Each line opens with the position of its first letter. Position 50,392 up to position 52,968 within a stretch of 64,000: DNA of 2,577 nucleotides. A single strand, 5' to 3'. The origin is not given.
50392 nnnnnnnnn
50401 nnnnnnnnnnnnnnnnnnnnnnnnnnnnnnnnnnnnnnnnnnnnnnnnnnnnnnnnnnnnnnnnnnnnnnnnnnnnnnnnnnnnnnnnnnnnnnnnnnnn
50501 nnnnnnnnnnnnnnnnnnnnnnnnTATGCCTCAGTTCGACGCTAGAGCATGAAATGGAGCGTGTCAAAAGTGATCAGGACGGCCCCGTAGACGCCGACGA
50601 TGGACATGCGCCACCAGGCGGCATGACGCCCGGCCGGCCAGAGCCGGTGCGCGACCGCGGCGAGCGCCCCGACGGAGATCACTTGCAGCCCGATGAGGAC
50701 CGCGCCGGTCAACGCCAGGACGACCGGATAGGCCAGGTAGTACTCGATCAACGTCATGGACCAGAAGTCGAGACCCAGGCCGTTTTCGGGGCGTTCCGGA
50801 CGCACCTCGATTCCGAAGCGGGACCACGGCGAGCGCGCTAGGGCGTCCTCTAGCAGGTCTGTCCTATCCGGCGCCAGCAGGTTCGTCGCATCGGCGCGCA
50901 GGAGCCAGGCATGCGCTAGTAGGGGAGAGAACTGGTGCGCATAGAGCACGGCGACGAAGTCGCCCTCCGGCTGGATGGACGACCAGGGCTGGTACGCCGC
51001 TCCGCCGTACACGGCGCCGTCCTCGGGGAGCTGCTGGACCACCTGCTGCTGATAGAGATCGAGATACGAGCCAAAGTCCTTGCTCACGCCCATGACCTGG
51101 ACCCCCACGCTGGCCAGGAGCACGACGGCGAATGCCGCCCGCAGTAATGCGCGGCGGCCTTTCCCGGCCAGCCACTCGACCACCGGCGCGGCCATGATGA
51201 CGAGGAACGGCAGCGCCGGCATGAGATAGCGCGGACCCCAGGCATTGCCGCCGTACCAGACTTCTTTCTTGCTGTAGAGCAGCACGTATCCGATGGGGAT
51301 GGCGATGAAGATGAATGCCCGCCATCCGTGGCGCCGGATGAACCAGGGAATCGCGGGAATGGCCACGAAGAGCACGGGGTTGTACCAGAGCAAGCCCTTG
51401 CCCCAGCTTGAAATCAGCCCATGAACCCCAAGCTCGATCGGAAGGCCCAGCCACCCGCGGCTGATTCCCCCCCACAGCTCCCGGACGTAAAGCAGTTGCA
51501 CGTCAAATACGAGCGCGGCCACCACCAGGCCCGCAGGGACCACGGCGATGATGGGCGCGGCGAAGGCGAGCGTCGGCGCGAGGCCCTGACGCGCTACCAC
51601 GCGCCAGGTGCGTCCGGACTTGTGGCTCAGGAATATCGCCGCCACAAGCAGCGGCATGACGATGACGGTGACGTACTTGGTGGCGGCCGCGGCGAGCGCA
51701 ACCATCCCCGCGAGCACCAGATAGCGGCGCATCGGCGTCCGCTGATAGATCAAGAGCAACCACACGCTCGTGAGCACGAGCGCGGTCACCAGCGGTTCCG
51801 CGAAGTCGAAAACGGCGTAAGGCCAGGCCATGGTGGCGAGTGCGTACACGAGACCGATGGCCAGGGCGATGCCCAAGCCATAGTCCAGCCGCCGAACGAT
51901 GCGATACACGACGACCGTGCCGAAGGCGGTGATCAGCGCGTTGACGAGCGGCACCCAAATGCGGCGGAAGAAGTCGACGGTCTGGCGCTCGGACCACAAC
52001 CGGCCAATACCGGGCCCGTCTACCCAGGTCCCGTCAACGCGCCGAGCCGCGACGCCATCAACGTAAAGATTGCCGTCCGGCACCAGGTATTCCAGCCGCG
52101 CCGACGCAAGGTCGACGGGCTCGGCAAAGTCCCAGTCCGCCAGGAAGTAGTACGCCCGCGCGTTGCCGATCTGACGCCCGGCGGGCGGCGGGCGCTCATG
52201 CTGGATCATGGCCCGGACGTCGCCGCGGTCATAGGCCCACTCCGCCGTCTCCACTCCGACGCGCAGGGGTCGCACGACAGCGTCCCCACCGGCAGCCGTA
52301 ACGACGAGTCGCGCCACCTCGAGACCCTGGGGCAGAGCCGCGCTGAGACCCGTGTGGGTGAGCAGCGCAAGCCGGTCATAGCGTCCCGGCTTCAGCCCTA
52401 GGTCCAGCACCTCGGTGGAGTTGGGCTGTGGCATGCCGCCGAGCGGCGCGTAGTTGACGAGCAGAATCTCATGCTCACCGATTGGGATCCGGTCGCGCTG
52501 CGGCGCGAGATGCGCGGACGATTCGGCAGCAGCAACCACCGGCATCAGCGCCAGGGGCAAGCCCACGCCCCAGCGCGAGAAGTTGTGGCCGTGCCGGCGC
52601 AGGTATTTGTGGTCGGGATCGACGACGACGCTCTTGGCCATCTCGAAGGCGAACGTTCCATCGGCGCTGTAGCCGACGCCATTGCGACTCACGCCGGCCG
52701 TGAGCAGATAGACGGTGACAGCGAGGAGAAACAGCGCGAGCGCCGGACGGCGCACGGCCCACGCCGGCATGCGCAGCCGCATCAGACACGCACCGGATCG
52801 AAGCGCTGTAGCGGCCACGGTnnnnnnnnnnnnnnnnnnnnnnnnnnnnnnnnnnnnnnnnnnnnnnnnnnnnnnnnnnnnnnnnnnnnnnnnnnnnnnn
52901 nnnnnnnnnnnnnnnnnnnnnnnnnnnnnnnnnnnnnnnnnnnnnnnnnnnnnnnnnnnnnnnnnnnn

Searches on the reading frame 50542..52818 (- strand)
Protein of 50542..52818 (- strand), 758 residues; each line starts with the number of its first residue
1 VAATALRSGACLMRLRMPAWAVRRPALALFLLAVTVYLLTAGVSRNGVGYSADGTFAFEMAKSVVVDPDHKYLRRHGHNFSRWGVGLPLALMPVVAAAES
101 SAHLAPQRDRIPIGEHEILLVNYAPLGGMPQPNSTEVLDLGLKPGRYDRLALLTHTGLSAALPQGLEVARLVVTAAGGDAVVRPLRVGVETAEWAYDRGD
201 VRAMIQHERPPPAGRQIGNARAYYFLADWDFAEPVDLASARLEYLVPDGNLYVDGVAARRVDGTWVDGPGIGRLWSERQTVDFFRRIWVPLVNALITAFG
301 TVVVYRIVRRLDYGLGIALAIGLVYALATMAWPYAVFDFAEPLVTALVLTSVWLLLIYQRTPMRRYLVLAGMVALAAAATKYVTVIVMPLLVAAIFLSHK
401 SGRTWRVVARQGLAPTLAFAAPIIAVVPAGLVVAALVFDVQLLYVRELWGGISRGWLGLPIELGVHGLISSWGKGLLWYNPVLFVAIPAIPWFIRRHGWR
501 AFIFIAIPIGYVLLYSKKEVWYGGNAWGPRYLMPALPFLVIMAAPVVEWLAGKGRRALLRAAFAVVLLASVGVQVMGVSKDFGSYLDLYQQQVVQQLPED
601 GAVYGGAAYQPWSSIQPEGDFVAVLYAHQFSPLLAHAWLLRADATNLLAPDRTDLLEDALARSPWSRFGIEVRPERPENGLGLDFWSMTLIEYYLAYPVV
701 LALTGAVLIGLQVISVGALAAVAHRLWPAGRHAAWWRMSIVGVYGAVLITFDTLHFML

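Call 23: search_protein_families(library=pfam, proteins=[window:50542-52818:-], max_evalue=0.01)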
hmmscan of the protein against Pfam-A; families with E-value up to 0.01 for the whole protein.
window:50542-52818:- (758 aa): 1 family
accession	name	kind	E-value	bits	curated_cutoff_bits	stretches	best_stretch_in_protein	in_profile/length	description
PF09852.15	DUF2079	-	0.0059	16.2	28.2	0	283-571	59-334/459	Predicted membrane protein (DUF2079)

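Call 40: search_protein_families(library=ncbifam, proteins=[window:50542-52818:-], max_evalue=0.1)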
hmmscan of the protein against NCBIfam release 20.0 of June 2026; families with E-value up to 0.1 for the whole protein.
window:50542-52818:- (758 aa): 2 families
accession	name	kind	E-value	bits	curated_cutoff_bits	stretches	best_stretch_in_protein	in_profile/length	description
NF047440.1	LA3751_2_3_fam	subfamily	8.3e-08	31.5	200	2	471-573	278-381/460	LA_3751/LA_3752 family putative glycosyltransferase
NF005599.0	PRK07333.1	equivalog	0.069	11.6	549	0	169-210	167-207/414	ubiquinone biosynthesis hydroxylase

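Call 66: find_related_loci(query=window:50542-52818:-, collection=metagenome_contigs, flank=1000)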
Query window:50542-52818:- (758 aa) in metagenome_contigs; peptide patterns used: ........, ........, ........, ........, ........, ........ (x = any residue, [..] = any of these).
96 stretches matched a pattern; 14 encode a relative of the query (tblastn E <= 1e-3); 14 distinct loci.
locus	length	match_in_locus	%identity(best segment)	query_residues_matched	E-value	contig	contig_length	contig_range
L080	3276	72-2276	59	24-758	0e+0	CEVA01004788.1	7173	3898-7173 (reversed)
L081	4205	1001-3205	59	24-758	0e+0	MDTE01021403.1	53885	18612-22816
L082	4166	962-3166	59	24-758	0e+0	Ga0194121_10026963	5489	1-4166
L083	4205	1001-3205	58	24-758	0e+0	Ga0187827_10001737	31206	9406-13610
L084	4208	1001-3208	48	24-758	0e+0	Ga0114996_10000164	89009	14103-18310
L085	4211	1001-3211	48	23-758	0e+0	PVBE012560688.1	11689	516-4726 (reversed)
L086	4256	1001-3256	47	10-758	0e+0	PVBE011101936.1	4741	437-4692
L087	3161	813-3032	46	23-758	0e+0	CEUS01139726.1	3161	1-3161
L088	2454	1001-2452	57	16-499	2e-173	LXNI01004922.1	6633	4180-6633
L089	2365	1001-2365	58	20-474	3e-163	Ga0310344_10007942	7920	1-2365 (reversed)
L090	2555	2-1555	45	242-758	1e-140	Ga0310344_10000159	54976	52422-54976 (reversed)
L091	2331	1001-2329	44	10-447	8e-109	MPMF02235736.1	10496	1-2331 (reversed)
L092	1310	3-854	54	474-758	1e-98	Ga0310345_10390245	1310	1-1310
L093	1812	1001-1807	43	23-287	1e-64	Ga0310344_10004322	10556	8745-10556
